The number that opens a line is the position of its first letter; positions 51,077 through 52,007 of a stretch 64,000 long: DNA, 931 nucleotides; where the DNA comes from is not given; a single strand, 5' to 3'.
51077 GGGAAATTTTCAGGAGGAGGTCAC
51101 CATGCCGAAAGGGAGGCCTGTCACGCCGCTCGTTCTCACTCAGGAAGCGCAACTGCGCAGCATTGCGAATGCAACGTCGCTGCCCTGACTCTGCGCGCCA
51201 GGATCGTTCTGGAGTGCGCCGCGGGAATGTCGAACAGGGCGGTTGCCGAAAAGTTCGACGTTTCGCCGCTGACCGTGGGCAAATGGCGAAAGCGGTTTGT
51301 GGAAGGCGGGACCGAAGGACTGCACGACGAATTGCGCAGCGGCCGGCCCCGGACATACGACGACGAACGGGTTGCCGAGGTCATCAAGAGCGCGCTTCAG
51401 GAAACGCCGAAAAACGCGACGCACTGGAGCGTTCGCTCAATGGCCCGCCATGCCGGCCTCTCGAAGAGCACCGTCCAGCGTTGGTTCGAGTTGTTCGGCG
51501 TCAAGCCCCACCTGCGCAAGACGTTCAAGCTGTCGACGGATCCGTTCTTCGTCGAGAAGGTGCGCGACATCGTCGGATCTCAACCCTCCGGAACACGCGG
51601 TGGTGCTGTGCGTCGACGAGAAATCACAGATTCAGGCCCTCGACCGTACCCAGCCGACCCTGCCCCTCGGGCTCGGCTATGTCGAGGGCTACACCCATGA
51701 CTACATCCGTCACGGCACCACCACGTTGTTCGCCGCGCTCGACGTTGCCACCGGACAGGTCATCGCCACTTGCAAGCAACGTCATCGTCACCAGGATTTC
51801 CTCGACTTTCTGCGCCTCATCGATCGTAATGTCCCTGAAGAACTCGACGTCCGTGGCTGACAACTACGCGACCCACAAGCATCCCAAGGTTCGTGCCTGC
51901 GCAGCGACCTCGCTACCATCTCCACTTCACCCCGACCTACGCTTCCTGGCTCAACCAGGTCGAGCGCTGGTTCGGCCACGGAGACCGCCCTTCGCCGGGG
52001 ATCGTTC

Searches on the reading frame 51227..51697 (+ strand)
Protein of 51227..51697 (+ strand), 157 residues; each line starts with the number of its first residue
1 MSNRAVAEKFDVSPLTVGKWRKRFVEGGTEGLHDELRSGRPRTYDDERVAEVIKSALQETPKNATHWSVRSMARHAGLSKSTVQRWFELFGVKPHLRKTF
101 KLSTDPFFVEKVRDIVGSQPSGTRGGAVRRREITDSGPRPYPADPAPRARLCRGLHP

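Call 63: search_protein_families(library=pfam, proteins=[window:51227-51697:+], max_evalue=0.01)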
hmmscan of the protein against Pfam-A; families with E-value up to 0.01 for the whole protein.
window:51227-51697:+ (157 aa): 13 families
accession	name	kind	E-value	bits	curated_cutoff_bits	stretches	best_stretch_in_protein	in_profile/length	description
PF13565.12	HTH_32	-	1e-16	61.6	33.7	1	16-86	1-72/73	Homeodomain-like domain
PF13518.12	HTH_28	-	2.5e-13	50.3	25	2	2-42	14-52/52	Helix-turn-helix domain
PF13551.12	HTH_29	-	1.7e-10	41.2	28.1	1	3-47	15-61/64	Winged helix-turn helix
PF13384.12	HTH_23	-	2.1e-10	40.5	24.6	1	1-32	18-49/50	Homeodomain-like domain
PF01418.23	HTH_6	-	1.8e-05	25.1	28.3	1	45-93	17-61/77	Helix-turn-helix domain, rpiR family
PF13542.12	HTH_Tnp_ISL3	-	1.8e-05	24.5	27.4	1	66-88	27-48/51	Helix-turn-helix domain of transposase family ISL3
PF01527.26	HTH_Tnp_1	-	2.9e-05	24.6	24.1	0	4-30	27-52/75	Transposase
PF13411.12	MerR_1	-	0.00025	21.5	21.6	0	69-95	3-29/69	MerR HTH family regulatory protein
PF18024.7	HTH_50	-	0.0009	19.3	27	1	65-92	22-49/50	Helix-turn-helix domain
PF13936.12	HTH_38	-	0.0016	18.5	27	0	68-85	22-39/44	Helix-turn-helix domain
PF02796.21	HTH_7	-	0.0017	18.9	23.8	0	39-54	1-16/45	Helix-turn-helix domain of resolvase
PF06056.18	Terminase_5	-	0.0033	17.8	20.3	0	67-87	14-34/58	Putative ATPase subunit of terminase (gpP-like)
PF01381.28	HTH_3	-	0.0043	17.5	23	0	67-87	10-30/55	Helix-turn-helix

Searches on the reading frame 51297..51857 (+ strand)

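Call 63: search_protein_families(library=pfam, proteins=[window:51297-51857:+], max_evalue=0.01)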
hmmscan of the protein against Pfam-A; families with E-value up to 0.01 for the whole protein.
window:51297-51857:+ (187 aa): 1 family
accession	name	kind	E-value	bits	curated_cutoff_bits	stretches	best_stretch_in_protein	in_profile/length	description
PF13358.12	DDE_3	-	0.0024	18.2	28.6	1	103-181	2-77/146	DDE superfamily endonuclease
